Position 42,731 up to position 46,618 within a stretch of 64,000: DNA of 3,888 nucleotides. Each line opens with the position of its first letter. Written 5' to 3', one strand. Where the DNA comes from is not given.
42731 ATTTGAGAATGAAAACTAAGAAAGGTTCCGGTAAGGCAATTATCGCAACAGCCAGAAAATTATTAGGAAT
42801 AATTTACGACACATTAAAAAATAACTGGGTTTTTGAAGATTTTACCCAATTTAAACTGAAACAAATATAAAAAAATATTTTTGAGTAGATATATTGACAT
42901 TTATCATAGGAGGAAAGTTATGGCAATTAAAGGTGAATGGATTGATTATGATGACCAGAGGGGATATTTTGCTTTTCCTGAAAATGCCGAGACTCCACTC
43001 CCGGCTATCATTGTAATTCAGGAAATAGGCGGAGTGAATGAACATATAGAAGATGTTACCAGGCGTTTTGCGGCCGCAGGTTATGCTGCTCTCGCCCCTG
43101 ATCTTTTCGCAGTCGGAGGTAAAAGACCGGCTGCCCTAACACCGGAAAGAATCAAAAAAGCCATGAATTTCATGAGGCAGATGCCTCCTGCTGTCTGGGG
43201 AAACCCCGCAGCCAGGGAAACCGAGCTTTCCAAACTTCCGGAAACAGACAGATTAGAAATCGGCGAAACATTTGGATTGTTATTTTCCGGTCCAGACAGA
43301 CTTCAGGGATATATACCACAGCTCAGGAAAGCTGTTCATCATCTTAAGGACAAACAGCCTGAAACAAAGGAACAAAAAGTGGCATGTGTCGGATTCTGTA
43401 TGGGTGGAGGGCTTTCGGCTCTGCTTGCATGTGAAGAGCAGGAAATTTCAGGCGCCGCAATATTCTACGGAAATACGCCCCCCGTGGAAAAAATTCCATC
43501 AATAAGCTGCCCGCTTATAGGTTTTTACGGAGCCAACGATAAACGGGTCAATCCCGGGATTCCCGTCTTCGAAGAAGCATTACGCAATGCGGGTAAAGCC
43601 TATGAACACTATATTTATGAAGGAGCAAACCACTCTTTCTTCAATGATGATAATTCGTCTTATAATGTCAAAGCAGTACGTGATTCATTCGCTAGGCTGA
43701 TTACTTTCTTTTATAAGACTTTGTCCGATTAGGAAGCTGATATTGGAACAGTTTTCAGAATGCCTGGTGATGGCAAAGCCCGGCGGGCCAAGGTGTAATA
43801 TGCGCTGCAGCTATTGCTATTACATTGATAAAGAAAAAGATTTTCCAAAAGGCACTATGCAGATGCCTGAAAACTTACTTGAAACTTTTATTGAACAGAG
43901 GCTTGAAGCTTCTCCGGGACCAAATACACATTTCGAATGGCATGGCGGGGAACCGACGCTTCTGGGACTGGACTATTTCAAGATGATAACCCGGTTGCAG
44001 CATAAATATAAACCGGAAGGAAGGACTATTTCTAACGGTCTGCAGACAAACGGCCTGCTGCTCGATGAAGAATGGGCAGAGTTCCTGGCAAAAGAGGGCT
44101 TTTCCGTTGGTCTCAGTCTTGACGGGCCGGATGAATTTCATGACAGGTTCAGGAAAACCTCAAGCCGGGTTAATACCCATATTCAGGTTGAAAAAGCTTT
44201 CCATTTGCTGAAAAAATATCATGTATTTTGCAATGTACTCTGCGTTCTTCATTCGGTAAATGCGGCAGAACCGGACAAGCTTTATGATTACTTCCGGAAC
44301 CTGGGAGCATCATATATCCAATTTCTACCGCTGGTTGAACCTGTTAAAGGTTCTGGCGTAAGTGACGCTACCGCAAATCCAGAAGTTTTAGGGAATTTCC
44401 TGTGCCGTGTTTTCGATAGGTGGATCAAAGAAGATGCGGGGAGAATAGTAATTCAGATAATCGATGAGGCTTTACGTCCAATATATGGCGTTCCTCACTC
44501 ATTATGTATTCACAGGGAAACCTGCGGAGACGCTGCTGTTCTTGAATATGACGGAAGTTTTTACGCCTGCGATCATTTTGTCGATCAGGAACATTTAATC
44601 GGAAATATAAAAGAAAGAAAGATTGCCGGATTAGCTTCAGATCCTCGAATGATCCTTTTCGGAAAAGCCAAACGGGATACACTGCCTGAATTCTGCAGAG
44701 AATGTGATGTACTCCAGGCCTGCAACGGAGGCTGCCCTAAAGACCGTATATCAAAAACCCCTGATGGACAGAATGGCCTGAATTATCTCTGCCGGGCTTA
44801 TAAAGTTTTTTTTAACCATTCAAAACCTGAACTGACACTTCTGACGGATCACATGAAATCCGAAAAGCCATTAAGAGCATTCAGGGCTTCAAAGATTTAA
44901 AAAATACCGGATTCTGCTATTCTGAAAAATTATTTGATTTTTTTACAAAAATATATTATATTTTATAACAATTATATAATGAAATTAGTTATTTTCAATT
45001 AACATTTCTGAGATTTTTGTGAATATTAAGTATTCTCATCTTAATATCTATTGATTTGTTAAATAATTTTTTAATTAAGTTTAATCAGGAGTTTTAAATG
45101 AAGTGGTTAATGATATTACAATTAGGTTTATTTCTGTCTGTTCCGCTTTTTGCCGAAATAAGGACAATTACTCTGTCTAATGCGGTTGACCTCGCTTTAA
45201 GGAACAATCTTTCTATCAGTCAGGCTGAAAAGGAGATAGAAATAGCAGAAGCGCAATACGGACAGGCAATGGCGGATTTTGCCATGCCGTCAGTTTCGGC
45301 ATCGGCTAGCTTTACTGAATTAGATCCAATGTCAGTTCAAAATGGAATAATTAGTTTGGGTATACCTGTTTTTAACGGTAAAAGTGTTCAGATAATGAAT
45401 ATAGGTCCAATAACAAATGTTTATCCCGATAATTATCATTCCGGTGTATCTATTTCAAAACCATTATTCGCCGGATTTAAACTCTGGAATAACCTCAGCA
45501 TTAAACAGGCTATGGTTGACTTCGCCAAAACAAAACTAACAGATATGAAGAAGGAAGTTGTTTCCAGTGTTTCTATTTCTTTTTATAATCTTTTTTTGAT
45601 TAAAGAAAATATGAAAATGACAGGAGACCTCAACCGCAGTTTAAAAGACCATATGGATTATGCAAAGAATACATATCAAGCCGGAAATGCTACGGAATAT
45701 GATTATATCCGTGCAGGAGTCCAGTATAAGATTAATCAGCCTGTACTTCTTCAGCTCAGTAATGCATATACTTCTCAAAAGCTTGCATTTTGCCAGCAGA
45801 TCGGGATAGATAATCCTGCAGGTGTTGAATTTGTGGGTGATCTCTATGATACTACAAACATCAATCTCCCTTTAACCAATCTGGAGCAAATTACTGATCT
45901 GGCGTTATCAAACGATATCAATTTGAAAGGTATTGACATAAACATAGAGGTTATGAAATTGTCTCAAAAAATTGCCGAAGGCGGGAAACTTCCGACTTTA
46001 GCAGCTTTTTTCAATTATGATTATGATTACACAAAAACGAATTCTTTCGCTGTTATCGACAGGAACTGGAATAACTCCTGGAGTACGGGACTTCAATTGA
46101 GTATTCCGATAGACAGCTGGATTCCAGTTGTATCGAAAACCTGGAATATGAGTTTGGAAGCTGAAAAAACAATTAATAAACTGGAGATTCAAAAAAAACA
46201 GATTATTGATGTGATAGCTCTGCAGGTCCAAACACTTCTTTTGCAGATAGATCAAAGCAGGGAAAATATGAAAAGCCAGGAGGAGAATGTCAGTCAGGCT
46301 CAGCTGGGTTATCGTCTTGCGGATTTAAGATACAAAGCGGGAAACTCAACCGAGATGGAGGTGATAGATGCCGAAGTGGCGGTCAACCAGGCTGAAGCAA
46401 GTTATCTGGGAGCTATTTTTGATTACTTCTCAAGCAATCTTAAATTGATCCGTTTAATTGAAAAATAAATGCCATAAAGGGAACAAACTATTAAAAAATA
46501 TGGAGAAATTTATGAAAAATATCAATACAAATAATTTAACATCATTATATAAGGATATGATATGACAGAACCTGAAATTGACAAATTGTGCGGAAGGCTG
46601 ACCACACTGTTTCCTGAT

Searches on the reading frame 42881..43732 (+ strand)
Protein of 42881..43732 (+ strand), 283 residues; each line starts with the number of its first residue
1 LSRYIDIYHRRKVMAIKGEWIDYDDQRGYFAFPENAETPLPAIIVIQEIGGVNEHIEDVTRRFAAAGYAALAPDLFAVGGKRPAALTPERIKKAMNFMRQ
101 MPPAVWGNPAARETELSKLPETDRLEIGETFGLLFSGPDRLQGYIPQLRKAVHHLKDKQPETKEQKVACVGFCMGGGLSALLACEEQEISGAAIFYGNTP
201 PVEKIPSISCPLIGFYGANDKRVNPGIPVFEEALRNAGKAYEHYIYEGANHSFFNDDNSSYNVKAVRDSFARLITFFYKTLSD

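Call 33: search_protein_families(library=pfam, proteins=[window:42881-43732:+], max_evalue=0.001)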
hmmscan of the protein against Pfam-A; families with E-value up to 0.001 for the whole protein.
window:42881-43732:+ (283 aa): 4 families
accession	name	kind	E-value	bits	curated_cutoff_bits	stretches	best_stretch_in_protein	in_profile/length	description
PF01738.24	DLH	-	3.1e-45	154.9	21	1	27-279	2-215/217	Dienelactone hydrolase family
PF12146.15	Hydrolase_4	-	4.1e-06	26.7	27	0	140-193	54-105/239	Serine aminopeptidase, S33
PF00326.27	Peptidase_S9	-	3.1e-05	24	22.6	0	203-267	139-203/213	Prolyl oligopeptidase family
PF12695.13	Abhydrolase_5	-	0.00035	20.8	27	1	163-255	55-144/164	Alpha/beta hydrolase family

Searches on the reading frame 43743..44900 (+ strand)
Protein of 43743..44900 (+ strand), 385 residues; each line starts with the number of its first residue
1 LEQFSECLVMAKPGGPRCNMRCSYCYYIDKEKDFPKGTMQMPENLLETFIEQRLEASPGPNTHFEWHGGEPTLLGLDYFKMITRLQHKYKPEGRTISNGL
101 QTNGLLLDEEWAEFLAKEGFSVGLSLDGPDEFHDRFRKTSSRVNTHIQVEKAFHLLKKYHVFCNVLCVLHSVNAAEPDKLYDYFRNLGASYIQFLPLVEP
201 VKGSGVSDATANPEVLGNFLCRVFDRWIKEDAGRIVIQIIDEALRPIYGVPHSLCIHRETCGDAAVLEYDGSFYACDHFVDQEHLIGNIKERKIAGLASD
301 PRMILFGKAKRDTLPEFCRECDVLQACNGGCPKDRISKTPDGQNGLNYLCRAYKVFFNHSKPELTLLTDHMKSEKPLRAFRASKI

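Call 33: search_protein_families(library=pfam, proteins=[window:43743-44900:+], max_evalue=0.001)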
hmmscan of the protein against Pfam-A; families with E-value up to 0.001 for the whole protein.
window:43743-44900:+ (385 aa): 2 families
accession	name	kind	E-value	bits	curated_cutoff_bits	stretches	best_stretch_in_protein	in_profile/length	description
PF04055.27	Radical_SAM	-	2.2e-19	70.7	29.5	1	15-183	4-165/166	Radical SAM superfamily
PF13186.11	SPASM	-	8.3e-08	32.8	21.5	1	263-322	6-67/67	Iron-sulfur cluster-binding domain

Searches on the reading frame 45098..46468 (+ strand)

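Call 33: search_protein_families(library=pfam, proteins=[window:45098-46468:+], max_evalue=0.001)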
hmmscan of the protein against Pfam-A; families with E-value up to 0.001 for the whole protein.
window:45098-46468:+ (456 aa): 1 family
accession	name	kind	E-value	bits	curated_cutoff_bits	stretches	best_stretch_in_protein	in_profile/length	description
PF02321.23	OEP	-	5.4e-47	160.5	22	2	262-454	1-186/187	Outer membrane efflux protein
